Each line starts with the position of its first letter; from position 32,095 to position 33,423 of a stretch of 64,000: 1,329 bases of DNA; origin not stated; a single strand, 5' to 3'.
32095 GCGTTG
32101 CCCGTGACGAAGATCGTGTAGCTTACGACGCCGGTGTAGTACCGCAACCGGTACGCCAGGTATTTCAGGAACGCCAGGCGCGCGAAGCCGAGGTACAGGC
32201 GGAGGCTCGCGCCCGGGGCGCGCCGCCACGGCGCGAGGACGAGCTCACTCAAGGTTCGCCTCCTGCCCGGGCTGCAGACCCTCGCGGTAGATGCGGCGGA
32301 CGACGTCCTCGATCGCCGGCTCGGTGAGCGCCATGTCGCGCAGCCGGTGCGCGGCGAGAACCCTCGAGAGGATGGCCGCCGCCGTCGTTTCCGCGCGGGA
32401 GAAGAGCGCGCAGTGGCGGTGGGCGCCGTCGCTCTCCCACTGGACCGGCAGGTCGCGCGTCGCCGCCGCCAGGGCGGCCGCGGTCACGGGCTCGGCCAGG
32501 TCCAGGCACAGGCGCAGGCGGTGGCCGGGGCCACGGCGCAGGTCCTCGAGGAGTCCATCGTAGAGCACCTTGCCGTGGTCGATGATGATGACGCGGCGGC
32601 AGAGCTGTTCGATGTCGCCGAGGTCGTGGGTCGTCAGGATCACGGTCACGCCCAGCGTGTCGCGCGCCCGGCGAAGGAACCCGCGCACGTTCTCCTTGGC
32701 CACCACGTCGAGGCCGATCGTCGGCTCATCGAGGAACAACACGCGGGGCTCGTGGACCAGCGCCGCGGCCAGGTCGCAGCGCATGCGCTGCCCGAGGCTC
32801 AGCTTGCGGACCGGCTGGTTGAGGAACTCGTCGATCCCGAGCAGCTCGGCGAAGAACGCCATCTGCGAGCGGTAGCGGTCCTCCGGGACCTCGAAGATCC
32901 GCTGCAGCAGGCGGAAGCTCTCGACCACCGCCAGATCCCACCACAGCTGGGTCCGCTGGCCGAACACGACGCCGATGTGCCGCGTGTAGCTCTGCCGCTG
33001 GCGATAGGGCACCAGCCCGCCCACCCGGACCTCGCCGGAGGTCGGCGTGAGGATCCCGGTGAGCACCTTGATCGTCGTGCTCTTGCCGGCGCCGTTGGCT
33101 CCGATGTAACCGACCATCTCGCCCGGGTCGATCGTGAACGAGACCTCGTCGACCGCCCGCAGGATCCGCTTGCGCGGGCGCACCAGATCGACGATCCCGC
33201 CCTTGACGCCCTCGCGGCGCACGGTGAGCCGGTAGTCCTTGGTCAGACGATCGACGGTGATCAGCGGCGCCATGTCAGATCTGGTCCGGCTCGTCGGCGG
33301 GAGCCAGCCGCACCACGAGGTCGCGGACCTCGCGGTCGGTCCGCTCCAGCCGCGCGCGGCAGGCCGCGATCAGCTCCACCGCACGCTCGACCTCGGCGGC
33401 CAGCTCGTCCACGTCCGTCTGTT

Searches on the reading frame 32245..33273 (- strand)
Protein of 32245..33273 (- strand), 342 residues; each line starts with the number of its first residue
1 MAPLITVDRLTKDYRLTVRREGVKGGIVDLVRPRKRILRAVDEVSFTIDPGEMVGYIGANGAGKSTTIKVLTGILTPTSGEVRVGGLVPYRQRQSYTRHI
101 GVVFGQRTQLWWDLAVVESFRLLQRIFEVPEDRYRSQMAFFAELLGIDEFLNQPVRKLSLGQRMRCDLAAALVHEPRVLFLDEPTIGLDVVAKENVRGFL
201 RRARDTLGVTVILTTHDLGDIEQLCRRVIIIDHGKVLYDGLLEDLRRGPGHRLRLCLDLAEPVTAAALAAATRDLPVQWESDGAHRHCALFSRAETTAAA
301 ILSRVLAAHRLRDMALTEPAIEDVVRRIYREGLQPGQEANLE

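Call 13: find_encoding_contigs(protein=window:32245-33273:-, flank=10000, max_places=1)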
Protein window:32245-33273:- (342 aa): 20 contigs read that carry it; 1 place shown.
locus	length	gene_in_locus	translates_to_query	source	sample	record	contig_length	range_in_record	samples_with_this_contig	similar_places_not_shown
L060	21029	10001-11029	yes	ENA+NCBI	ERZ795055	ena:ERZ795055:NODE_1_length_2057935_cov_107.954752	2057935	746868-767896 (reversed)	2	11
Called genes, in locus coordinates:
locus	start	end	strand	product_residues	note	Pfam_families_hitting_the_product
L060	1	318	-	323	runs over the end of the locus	PF01408:GFO_IDH_MocA, PF02894:GFO_IDH_MocA_C, PF22725:GFO_IDH_MocA_C3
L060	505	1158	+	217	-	PF00932:LTD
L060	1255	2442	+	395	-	PF00108:Thiolase_N, PF00109:ketoacyl-synt (weak), PF02803:Thiolase_C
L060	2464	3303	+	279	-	PF00070:Pyr_redox (faint), PF01210:NAD_Gly3P_dh_N (faint), PF02737:3HCDH_N, PF03435:Sacchrp_dh_NADP (weak), PF03446:NAD_binding_2 (weak), PF03807:F420_oxidored (weak), PF07992:Pyr_redox_2 (weak), PF00725:3HCDH, +1 more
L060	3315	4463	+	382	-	PF02771:Acyl-CoA_dh_N, PF02770:Acyl-CoA_dh_M, PF00441:Acyl-CoA_dh_1, PF08028:Acyl-CoA_dh_2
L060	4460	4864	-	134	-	PF10825:DUF2752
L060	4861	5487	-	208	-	PF04893:Yip1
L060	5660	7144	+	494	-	PF02789:Peptidase_M17_N, PF00883:Peptidase_M17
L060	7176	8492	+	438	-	PF01554:MatE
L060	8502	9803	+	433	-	PF13742:tRNA_anti_2, PF02601:Exonuc_VII_L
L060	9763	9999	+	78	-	PF02609:Exonuc_VII_S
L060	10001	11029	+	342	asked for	PF00005:ABC_tran, PF13304:AAA_21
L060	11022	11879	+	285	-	PF06182:ABC2_membrane_6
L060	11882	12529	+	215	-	-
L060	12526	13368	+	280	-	PF06182:ABC2_membrane_6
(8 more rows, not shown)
